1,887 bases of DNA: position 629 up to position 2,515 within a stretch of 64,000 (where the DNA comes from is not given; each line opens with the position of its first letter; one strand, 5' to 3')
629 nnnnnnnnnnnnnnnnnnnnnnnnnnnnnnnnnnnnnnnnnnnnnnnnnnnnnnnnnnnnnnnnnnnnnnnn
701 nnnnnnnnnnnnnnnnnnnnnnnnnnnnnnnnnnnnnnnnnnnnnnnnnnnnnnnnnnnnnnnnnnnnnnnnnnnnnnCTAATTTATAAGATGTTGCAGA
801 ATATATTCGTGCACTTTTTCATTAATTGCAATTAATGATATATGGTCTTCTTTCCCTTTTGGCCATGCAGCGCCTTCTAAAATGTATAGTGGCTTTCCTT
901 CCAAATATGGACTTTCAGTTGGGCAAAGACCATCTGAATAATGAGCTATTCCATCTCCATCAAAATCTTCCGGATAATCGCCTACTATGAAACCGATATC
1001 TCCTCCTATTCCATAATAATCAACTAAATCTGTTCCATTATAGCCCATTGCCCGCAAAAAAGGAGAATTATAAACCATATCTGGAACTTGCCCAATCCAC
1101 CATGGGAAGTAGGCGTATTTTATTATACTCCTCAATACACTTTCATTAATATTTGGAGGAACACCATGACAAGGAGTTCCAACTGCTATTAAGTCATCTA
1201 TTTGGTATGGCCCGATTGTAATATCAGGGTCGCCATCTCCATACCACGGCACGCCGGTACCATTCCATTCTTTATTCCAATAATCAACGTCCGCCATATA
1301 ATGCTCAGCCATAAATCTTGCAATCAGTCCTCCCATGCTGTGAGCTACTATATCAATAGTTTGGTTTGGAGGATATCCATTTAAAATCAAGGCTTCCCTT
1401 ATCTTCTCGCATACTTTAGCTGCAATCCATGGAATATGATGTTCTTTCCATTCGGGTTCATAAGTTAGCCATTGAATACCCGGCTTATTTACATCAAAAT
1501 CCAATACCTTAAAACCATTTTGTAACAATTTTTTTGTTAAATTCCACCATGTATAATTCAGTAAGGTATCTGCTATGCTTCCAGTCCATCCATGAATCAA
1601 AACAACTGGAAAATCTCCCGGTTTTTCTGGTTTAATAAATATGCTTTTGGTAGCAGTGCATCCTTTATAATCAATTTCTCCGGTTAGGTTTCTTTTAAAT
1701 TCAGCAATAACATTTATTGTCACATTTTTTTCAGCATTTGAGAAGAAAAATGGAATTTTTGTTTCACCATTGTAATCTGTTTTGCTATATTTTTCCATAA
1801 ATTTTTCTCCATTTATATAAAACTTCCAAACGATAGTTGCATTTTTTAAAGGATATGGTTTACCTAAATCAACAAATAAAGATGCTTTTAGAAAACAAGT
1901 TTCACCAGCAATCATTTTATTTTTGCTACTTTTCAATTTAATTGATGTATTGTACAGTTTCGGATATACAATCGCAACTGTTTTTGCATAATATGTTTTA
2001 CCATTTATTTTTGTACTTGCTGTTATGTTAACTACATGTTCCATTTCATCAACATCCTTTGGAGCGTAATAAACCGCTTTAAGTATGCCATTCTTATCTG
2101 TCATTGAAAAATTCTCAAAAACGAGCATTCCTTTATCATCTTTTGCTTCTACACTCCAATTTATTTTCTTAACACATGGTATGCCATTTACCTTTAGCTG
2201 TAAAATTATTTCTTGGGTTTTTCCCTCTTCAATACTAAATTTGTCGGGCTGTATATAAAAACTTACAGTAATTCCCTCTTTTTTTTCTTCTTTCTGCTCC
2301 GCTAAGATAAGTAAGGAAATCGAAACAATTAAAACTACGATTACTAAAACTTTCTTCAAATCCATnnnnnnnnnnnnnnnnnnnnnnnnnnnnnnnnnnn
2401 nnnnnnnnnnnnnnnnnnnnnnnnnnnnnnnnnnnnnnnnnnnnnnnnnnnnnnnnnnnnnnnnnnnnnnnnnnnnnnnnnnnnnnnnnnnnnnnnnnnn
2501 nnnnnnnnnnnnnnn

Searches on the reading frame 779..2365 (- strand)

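Call 45: search_protein_families(library=pfam, proteins=[window:779-2365:-], max_evalue=0.00001)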
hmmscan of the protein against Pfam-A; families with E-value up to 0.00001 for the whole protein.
window:779-2365:- (528 aa): 2 families
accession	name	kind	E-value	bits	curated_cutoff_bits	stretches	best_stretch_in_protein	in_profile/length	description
PF00561.26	Abhydrolase_1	-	5.1e-07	30.1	25.8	1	253-356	2-90/245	alpha/beta hydrolase fold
PF01674.24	Lipase_2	-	5.7e-06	26.4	20.3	0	253-351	3-91/219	Lipase (class 2)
